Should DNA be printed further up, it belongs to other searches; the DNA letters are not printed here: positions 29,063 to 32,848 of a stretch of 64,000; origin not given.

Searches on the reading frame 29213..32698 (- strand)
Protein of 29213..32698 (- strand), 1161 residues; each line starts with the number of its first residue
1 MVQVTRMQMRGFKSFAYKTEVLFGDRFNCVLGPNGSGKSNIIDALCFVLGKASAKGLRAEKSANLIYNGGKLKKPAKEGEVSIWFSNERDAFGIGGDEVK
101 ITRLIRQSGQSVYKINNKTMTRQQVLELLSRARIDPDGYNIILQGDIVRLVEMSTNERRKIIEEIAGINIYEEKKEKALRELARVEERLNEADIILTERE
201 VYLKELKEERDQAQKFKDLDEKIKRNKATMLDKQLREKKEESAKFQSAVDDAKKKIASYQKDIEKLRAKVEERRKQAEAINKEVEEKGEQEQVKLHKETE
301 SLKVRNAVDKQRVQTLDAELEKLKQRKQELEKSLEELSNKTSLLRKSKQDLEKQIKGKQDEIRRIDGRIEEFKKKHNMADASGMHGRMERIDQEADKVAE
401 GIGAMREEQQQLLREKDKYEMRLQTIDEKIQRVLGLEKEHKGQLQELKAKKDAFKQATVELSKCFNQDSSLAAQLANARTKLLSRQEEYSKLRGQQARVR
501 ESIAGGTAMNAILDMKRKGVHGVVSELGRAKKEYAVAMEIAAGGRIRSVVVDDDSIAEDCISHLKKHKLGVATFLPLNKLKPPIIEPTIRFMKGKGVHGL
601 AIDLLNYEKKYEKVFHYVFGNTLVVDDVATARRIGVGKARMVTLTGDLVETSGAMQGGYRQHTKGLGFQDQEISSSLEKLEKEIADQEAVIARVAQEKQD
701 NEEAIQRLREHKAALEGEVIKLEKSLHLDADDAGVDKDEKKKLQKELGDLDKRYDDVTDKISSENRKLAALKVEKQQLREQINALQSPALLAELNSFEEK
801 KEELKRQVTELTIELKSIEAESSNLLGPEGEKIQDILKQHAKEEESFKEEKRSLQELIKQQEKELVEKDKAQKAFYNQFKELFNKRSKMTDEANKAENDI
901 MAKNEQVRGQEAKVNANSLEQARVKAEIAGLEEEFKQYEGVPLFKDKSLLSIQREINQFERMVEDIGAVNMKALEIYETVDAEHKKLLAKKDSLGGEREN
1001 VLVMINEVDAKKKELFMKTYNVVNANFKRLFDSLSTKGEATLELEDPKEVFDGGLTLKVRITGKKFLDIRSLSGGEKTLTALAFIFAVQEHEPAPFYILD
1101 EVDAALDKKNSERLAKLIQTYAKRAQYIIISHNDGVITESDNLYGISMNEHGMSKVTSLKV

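Call 72: search_protein_families(library=ncbifam, proteins=[window:29213-32698:-], max_evalue=1e-10)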
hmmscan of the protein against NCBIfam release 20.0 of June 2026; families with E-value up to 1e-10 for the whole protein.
window:29213-32698:- (1161 aa): 8 families
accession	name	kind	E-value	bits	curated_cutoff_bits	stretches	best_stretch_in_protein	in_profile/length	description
TIGR02169.1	SMC_prok_A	equivalog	2.5e-253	843.5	729.4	1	5-1160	3-1164/1165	chromosome segregation protein SMC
TIGR02168.1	SMC_prok_B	equivalog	3.5e-200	667.6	567.35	1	4-1160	2-1180/1181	chromosome segregation protein SMC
NF045487.1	ASRP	equivalog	1e-39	136.6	300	2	675-1131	128-589/593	archaea-specific SMC-related protein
NF003034.1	PRK03918.1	equivalog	1.7e-22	79.3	700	1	3-342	2-338/878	DNA double-strand break repair ATPase Rad50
NF002572.0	PRK02224.1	equivalog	3.1e-22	78.7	1087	1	3-505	2-500/888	DNA double-strand break repair ATPase Rad50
NF041035.1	Rad50_Halo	equivalog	2.1e-20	72.7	1000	1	3-502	2-497/883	DNA double-strand break repair ATPase Rad50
NF045780.1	TrlF_fam_ATP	equivalog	9.6e-18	64.3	350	1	18-376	302-702/944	TrlF family AAA-like ATPase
NF041034.1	Rad50_Sulf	equivalog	4e-15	54.8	1000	0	4-122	3-104/872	DNA double-strand break repair ATPase Rad50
